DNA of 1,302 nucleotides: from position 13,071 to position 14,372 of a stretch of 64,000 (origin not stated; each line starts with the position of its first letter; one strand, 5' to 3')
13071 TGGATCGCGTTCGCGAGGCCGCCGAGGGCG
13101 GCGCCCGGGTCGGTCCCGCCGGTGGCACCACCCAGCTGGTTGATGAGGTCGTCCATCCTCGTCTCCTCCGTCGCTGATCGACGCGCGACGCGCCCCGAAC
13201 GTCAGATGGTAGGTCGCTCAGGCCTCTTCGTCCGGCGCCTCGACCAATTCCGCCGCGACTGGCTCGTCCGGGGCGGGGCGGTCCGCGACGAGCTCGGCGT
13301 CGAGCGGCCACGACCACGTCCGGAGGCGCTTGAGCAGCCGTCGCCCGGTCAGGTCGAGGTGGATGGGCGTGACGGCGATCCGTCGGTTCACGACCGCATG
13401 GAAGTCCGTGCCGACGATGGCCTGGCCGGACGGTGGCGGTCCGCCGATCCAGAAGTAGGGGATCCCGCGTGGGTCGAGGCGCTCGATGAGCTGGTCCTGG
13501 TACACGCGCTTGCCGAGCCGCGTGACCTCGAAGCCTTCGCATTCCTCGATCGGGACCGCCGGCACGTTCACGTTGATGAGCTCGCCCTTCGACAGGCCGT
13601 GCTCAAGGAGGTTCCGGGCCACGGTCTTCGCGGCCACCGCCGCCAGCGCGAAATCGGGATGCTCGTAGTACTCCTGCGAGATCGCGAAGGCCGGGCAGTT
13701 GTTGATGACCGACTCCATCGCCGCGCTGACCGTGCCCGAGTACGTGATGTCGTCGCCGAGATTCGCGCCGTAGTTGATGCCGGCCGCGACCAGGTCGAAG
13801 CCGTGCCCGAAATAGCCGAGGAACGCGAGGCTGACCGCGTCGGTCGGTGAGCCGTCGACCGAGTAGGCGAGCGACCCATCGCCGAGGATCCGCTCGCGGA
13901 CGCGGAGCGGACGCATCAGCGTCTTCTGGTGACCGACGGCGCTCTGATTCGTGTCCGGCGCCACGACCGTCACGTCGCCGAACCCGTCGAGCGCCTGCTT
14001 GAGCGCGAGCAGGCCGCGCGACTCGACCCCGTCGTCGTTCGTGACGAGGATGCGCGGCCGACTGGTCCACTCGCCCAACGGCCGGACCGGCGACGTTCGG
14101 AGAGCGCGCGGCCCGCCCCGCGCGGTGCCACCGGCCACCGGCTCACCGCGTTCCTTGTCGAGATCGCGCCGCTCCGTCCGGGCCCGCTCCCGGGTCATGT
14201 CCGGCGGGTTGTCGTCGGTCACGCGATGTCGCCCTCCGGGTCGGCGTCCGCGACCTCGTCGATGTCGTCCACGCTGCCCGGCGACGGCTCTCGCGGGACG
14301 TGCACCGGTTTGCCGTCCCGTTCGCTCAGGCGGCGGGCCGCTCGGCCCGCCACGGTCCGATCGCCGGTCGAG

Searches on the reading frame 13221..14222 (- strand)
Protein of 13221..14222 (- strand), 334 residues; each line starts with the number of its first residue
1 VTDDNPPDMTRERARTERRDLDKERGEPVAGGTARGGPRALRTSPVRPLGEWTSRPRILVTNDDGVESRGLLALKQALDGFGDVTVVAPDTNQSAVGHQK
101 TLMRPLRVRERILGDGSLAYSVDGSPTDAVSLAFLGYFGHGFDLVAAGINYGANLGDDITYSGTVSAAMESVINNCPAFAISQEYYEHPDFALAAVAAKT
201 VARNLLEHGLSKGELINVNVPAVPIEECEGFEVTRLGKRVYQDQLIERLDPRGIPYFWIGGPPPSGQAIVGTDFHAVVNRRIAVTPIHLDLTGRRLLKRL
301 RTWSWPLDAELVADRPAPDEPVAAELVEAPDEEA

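Call 37: find_encoding_contigs(protein=window:13221-14222:-, flank=10000, max_places=6)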
Protein seq(334 aa) (334 aa): 1 contig read that carries it; 1 place shown.
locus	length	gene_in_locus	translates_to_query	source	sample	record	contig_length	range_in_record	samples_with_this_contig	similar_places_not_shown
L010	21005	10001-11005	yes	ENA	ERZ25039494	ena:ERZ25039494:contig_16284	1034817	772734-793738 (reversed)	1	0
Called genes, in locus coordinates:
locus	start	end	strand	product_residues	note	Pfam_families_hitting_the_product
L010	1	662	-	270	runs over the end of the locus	PF03099:BPL_LplA_LipB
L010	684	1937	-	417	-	PF00696:AA_kinase, PF01842:ACT, PF22468:ACT_9, PF22629:ACT_AHAS_ss (faint), PF13840:ACT_7, PF01842:ACT, PF22468:ACT_9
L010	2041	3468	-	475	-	-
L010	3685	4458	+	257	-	PF01738:DLH, PF12146:Hydrolase_4 (faint), PF02230:Abhydrolase_2 (weak)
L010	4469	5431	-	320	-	PF00288:GHMP_kinases_N, PF08544:GHMP_kinases_C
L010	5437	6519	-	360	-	PF00291:PALP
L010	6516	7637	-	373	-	PF03447:NAD_binding_3, PF00742:Homoserine_dh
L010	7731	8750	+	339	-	PF00579:tRNA-synt_1b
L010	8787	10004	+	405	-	PF01594:AI-2E_transport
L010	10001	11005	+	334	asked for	PF01975:SurE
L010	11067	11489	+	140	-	PF20159:YidB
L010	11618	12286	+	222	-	PF01243:PNPOx_N, PF12900:Pyridox_ox_2 (weak)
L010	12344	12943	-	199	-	PF00210:Ferritin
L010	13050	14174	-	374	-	PF00155:Aminotran_1_2, PF00266:Aminotran_5 (weak)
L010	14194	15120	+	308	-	PF00491:Arginase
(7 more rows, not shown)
